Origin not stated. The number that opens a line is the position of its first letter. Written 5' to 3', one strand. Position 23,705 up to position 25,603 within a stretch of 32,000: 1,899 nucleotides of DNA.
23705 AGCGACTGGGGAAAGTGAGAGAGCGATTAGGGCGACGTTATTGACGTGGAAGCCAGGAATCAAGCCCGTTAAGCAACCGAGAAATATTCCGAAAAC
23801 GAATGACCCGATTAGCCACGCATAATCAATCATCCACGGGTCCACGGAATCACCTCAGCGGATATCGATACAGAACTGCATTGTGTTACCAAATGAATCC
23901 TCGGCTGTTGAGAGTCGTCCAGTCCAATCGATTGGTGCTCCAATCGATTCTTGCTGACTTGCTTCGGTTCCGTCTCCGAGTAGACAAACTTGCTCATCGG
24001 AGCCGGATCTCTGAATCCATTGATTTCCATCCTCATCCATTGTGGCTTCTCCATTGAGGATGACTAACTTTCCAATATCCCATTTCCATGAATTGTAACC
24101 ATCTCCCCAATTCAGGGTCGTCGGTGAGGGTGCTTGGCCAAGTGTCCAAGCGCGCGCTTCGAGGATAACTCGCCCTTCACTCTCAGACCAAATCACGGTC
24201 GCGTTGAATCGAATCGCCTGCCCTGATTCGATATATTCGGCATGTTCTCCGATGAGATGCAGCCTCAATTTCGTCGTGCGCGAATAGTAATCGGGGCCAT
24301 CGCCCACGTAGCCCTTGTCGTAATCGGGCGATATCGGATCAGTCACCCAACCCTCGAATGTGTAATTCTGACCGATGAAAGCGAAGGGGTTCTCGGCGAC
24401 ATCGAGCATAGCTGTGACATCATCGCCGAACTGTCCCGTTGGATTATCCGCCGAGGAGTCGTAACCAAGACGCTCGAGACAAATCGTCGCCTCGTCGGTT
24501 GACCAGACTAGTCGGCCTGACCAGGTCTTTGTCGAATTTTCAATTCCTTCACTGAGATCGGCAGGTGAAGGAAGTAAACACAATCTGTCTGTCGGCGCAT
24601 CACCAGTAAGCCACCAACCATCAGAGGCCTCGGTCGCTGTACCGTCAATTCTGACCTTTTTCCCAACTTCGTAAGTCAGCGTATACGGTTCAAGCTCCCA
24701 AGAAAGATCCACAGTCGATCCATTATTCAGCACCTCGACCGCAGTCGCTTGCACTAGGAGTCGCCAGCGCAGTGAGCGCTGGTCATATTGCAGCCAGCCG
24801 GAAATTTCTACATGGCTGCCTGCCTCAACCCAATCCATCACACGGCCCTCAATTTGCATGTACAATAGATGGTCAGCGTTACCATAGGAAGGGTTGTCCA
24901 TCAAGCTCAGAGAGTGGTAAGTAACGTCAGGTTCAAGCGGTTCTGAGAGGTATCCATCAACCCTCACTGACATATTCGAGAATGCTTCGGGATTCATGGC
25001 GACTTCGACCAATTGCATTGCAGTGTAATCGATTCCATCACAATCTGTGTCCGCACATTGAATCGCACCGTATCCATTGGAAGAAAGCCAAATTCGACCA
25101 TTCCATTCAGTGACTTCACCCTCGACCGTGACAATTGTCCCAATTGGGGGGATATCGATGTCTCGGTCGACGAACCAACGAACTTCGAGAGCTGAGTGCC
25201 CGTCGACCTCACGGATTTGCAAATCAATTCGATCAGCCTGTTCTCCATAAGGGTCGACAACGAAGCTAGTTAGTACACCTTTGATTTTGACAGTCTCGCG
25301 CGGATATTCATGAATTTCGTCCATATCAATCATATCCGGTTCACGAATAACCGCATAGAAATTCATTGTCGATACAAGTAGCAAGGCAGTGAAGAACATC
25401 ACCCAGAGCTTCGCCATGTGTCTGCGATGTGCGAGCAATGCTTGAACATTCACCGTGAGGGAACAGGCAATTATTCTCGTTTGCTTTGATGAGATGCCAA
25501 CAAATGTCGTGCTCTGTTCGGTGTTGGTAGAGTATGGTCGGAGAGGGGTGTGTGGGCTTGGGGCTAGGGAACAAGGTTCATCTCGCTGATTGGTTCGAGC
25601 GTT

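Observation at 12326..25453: Six-gene co-directional cluster as a candidate surface system for harvesting extracellular nucleic acid and/or phospholipid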

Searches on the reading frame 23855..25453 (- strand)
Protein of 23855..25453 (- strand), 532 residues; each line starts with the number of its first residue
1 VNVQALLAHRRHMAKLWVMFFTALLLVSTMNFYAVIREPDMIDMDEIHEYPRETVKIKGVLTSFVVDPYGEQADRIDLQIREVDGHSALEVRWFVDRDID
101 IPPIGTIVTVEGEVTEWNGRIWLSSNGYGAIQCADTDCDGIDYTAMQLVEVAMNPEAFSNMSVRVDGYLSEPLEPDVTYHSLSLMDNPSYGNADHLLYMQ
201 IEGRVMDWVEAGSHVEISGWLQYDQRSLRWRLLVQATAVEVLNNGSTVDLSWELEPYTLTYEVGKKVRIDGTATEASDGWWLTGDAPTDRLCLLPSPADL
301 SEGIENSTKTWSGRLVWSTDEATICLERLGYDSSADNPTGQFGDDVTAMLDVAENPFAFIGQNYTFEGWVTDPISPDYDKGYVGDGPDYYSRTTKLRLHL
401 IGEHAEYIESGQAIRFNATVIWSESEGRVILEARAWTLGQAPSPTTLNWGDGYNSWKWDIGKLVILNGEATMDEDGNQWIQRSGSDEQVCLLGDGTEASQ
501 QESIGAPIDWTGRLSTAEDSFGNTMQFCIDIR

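Call 3: search_protein_families(library=pfam, proteins=[window:23855-25453:-], max_evalue=0.01)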
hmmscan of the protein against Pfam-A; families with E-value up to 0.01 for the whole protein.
window:23855-25453:- (532 aa): 1 family
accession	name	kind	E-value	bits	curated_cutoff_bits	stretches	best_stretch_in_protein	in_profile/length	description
PF01336.31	tRNA_anti-codon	-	0.0013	19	27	0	84-120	24-63/75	OB-fold nucleic acid binding domain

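Call 16: search_protein_families(library=ncbifam, proteins=[window:23855-25453:-], max_evalue=0.01)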
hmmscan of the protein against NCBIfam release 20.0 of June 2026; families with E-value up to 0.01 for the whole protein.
window:23855-25453:- (532 aa): 0 families

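Call 20: find_homologous_proteins(query=window:23855-25453:-)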
Query window:23855-25453:- (532 aa): 109 proteins with E <= 0.001 among 8000 candidates.
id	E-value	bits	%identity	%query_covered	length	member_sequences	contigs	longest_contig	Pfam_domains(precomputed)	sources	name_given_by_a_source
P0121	0.0e+0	1166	95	98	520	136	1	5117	-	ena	-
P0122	0.0e+0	1066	84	100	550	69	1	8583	-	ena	-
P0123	0.0e+0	1061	84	100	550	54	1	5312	-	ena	-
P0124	0.0e+0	1052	83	100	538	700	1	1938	-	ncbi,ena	-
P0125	0.0e+0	1039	81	100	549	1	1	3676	-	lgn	-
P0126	0.0e+0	1038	81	100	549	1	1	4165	-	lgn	-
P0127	0.0e+0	1037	81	100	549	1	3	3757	-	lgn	-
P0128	0.0e+0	1037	81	100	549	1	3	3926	-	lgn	-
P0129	0.0e+0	1037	81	100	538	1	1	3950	-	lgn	-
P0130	0.0e+0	1037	81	100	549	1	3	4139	-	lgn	-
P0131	0.0e+0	1037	81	100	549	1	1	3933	-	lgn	-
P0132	0.0e+0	1037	81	100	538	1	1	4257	-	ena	-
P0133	0.0e+0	1036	81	100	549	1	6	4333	-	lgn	-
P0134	0.0e+0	1036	81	100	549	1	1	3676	-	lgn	-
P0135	0.0e+0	1036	81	100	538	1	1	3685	-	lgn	-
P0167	2.5e-224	764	62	98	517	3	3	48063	PF01336.32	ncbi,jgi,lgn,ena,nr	ncbi:MAG: hypothetical protein QGI73_05985 [Candidatus Thalassarchaeaceae archaeon]|jgi:hypothetical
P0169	2.6e-205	701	61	92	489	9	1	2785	PF01336.32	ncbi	-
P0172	5.1e-164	565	48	98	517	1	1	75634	-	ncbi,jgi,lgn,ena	-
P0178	4.2e-137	476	45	98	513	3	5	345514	-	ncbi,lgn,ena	-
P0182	4.2e-132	460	42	98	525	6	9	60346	-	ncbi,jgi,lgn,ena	jgi:hypothetical protein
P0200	2.8e-76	275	31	97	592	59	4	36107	PF18884.6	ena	-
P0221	4.8e-63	232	30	97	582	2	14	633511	-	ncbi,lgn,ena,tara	tara:strand:+ start:7090 stop:8838 length:1749 start_codon:yes stop_codon:yes gene_type:complete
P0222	5.0e-63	232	29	97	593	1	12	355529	-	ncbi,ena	-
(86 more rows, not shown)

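Call 22: find_encoding_contigs(protein=P0221, flank=10000, max_places=2)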
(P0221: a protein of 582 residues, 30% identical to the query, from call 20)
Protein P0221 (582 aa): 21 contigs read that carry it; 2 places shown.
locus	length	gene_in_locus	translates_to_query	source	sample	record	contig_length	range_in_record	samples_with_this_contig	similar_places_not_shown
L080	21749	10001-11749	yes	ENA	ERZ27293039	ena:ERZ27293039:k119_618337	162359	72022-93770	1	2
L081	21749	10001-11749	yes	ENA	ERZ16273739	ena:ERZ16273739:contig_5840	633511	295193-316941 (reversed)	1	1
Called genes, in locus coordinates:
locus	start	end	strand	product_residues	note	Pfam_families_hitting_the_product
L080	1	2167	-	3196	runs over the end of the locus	PF02516:STT3, PF13620:CarboxypepD_reg (faint)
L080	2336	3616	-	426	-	PF02844:GARS_N, PF01071:GARS_A, PF02655:ATP-grasp_3 (weak), PF08442:ATP-grasp_2 (weak), PF02222:ATP-grasp, PF02843:GARS_C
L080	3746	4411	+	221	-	PF01864:CarS-like, PF01148:CTP_transf_1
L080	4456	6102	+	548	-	PF07705:CARDB (weak)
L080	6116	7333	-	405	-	-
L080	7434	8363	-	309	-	-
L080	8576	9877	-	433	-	PF01966:HD, PF19276:HD_assoc_2 (weak)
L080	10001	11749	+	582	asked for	-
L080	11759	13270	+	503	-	PF01970:TctA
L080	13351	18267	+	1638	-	PF00932:LTD, PF13091:PLDc_2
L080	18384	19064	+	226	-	PF01027:Bax1-I, PF12811:BaxI_1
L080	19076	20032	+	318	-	PF14226:DIOX_N, PF03171:2OG-FeII_Oxy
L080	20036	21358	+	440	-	PF00591:Glycos_transf_3, PF07831:PYNP_C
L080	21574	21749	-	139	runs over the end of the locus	-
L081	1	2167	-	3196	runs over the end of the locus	PF02516:STT3, PF13620:CarboxypepD_reg (faint)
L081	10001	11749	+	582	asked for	-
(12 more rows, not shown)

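Call 24: find_encoding_contigs(protein=P0178, flank=10000, max_places=1)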
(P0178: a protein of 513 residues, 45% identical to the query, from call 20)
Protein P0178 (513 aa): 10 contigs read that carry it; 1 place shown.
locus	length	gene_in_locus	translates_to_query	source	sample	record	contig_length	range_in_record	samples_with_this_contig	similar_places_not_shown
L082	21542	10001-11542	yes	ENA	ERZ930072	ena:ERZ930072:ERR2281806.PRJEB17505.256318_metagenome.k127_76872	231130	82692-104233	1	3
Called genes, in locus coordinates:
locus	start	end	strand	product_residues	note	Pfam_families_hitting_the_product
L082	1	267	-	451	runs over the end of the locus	-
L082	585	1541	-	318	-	-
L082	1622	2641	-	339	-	-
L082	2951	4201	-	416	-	PF01966:HD, PF19276:HD_assoc_2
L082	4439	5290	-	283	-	-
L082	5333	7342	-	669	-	PF00082:Peptidase_S8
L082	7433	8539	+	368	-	-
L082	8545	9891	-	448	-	-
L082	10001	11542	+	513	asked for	-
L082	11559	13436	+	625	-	PF01970:TctA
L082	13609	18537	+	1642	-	PF00932:LTD, PF13091:PLDc_2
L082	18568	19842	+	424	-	PF00591:Glycos_transf_3, PF07831:PYNP_C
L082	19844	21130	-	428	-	PF00464:SHMT, PF00155:Aminotran_1_2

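Call 25: find_encoding_contigs(protein=P0222, flank=10000, max_places=1)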
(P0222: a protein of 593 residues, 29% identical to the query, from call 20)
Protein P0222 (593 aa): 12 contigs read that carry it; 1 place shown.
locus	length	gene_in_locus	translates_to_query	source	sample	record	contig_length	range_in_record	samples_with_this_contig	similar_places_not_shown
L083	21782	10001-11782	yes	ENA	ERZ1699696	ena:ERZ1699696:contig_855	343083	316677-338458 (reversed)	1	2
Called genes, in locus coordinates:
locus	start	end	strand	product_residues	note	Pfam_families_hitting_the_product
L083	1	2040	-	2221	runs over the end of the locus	?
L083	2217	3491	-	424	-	PF02844:GARS_N, PF01071:GARS_A, PF02655:ATP-grasp_3, PF08442:ATP-grasp_2 (weak), PF02222:ATP-grasp, PF02843:GARS_C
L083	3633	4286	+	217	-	PF01864:CarS-like, PF01148:CTP_transf_1 (weak)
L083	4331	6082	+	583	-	-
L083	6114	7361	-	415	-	-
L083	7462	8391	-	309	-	-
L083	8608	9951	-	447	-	PF01966:HD, PF19276:HD_assoc_2 (weak)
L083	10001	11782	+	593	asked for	-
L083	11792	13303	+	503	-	PF01970:TctA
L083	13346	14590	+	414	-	PF00932:LTD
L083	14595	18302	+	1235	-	PF00932:LTD, PF13091:PLDc_2, PF00614:PLDc (faint), PF13091:PLDc_2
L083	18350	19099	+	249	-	PF12811:BaxI_1, PF01027:Bax1-I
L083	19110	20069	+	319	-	PF14226:DIOX_N, PF03171:2OG-FeII_Oxy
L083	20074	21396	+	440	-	PF00591:Glycos_transf_3, PF07831:PYNP_C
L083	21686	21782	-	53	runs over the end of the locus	-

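Call 37: predict_structure(alignment_id=A2)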
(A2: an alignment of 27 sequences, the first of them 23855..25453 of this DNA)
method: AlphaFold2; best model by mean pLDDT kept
length: 532 residues; sequences in the alignment: 27
mean_pLDDT: 77.5   pTM: 0.45
mean pLDDT of the five models: 77.5, 76.1, 74.6, 71.9, 71.3
residues with pLDDT >= 90: 37; 70-90: 381; 50-70: 88; < 50: 26
segments of 3 or more residues with pLDDT < 50: 1-9, 70-72, 334-343
pLDDT, mean of each block of 10 residues (from residue 1): 46 70 78 59 82 83 67 70 77 72 78 73 73 58 78 83 87 75 83 81 77 87 75 83 83 70 81 84 83 85 88 75 74 47 65 77 88 85 78 81 83 89 73 89 87 78 89 83 87 75 79 80 75 81
secondary structure, 60 per line:
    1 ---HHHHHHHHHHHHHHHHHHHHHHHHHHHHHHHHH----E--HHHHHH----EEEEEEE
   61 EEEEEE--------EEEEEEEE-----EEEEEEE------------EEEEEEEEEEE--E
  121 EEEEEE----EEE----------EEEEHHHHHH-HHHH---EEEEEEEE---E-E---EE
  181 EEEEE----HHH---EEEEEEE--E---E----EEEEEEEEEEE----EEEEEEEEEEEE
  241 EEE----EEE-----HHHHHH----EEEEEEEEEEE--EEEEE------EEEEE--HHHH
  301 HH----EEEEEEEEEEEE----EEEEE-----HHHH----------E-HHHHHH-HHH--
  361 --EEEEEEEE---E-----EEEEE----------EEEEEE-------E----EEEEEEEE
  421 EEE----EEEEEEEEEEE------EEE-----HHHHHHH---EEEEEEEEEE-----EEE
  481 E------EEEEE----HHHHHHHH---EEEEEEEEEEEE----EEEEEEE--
elements in order: H4-36 H44-49 E54-66 E75-82 E88-94 E107-117 E120-126 E131-133 E144-147 H148-153 H155-158 E162-169 E179-185 E196-202 E214-224 E229-243 E248-250 H256-261 E266-276 E279-283 E290-294 H297-302 E307-318 E323-327 H333-336 H349-354 E363-370 E380-384 E395-400 E413-423 E428-438 E445-447 H453-459 E463-472 E478-481 E488-492 H497-504 E508-519 E524-530

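Call 40: fold_search(model_id=the predicted structure, library=pdb)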
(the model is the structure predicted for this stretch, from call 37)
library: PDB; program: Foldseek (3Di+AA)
matches with E <= 10: 1261; with E <= 0.001: 105
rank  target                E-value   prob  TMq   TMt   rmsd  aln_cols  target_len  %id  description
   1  5z7d_C                7.3e-10  1.00  0.17  0.22  23.8       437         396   11  p204HINab-dsDNA complex structure (released 2019-01-30)
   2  5z7d_B                7.3e-10  1.00  0.18  0.23  22.7       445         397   12  p204HINab-dsDNA complex structure (released 2019-01-30)
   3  5z7d_A                5.7e-09  1.00  0.17  0.22  22.1       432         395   12  p204HINab-dsDNA complex structure (released 2019-01-30)
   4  9pd4_N                1.1e-07  1.00  0.18  0.21  19.9       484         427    9  NER dual incision complex - DuIM (released 2026-02-18)
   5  4gop_C                2.7e-07  1.00  0.20  0.23  19.4       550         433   10  Structure and Conformational Change of a Replication Protein A Heterotrimer Bound to ssDNA (released 2012-11-28)
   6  3u58_B                3.2e-07  1.00  0.16  0.38  11.6       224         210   10  Crystal Structure of the Tetrahymena telomerase processivity factor Teb1 AB (released 2011-12-28)
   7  8d0b_A                4.0e-07  1.00  0.20  0.12  31.4       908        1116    8  Human CST-DNA polymerase alpha/primase preinitiation complex bound to 4xTEL-foldback template (released 2022-06-22)
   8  8soj_A                4.9e-07  1.00  0.21  0.12  28.1       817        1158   10  Cryo-EM structure of human CST bound to POT1(ESDL)/TPP1 in the absence of telomeric ssDNA (released 2023-06-07)
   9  3u58_A                7.1e-07  1.00  0.16  0.37  11.8       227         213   10  Crystal Structure of the Tetrahymena telomerase processivity factor Teb1 AB (released 2011-12-28)
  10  3u58_C                1.0e-06  1.00  0.16  0.37  11.6       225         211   10  Crystal Structure of the Tetrahymena telomerase processivity factor Teb1 AB (released 2011-12-28)
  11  8sh1_A                1.9e-06  1.00  0.18  0.29  11.0       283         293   11  Structure of human POT1 DNA binding domain bound to a 5'-phosphorylated junction of a telomeric double-stranded DNA du (released 2023-08-30)
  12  8i6k_A                3.5e-06  1.00  0.16  0.39   9.1       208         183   10  Structure of hMNDA HIN with dsDNA (released 2023-07-19)
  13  7qxb_P                3.7e-06  1.00  0.19  0.34  10.0       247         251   12  Cryo-EM map of human telomerase-DNA-TPP1-POT1 complex (sharpened map) (released 2022-03-02)
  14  8sok_D                4.6e-06  0.99  0.19  0.17  39.8       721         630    9  Cryo-EM structure of human CST bound to POT1(ESDL)/TPP1 in the presence of telomeric ssDNA (released 2023-06-07)
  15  3kjo_A                6.6e-06  1.00  0.18  0.29  13.6       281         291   12  Crystal Structure of hPOT1V2-dTrUd(AGGGTTAG) (released 2010-01-19)
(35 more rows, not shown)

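Call 46: find_encoding_contigs(protein=P0172, flank=10000, max_places=1)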
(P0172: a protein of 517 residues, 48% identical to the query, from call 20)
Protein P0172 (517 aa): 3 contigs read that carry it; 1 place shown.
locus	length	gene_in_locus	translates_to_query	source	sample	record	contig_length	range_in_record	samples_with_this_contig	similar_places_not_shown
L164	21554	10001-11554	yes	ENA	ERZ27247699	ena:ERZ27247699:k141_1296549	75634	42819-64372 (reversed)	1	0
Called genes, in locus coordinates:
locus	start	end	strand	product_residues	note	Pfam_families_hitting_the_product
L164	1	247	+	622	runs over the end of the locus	-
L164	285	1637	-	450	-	-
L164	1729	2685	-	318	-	PF11614:FixG_C (faint)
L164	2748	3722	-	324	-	PF11614:FixG_C (faint)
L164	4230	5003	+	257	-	-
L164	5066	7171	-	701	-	PF00082:Peptidase_S8, PF02037:SAP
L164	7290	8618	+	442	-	-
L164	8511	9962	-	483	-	-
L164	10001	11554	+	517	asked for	-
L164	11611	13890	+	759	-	PF01970:TctA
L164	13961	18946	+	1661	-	-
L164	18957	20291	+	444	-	PF00591:Glycos_transf_3, PF07831:PYNP_C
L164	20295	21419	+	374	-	PF01757:Acyl_transf_3, PF07786:HGSNAT_cat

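Call 47: find_encoding_contigs(protein=P0182, flank=10000, max_places=1)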
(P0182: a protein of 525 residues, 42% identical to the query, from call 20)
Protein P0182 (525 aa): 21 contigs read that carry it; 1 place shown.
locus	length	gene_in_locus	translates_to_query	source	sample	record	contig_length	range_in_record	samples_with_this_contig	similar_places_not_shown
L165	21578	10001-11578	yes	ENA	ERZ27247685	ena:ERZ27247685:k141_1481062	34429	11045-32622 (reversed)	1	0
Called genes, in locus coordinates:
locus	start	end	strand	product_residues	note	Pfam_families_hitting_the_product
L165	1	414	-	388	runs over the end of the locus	-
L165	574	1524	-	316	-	PF11614:FixG_C (faint)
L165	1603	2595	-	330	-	PF11614:FixG_C (faint)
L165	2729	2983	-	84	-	-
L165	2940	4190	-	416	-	PF01966:HD, PF19276:HD_assoc_2 (weak)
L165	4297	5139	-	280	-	-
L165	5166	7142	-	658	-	PF00082:Peptidase_S8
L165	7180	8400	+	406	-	-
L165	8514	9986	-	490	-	-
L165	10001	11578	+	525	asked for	-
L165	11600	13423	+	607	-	PF01970:TctA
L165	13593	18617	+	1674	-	PF00932:LTD, PF13091:PLDc_2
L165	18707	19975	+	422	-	PF02885:Glycos_trans_3N (faint), PF00591:Glycos_transf_3, PF07831:PYNP_C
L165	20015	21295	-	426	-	PF00464:SHMT, PF00155:Aminotran_1_2 (weak), PF01212:Beta_elim_lyase (faint)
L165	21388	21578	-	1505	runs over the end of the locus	-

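Call 48: find_encoding_contigs(protein=P0200, flank=10000, max_places=1)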
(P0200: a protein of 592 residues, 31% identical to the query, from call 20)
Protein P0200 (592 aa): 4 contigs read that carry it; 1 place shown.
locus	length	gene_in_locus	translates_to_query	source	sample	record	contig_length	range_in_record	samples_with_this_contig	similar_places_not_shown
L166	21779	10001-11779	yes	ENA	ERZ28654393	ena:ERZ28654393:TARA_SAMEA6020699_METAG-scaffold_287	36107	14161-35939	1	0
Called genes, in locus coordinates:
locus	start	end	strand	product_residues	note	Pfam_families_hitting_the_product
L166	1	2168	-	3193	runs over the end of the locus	-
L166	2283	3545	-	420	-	PF02844:GARS_N, PF01071:GARS_A, PF02655:ATP-grasp_3, PF02222:ATP-grasp, PF08442:ATP-grasp_2 (weak), PF02843:GARS_C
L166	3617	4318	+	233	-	PF01864:CarS-like, PF01148:CTP_transf_1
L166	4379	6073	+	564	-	-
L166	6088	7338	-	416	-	-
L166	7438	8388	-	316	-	-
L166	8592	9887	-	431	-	PF01966:HD, PF19276:HD_assoc_2 (weak)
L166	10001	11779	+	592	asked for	PF18884:TSP3_bac (weak)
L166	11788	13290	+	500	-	PF01970:TctA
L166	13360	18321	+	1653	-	PF00932:LTD, PF13090:PP_kinase_C (faint), PF13091:PLDc_2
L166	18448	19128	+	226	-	PF01027:Bax1-I, PF12811:BaxI_1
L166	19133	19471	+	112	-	PF00893:Multi_Drug_Res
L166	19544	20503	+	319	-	PF14226:DIOX_N, PF03171:2OG-FeII_Oxy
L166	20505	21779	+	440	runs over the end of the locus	PF00591:Glycos_transf_3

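Call 50: search_protein_families(library=padloc, proteins=[window:23855-25453:-], max_evalue=0.01)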
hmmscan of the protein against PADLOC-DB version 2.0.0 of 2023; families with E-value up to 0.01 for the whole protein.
window:23855-25453:- (532 aa): 0 families
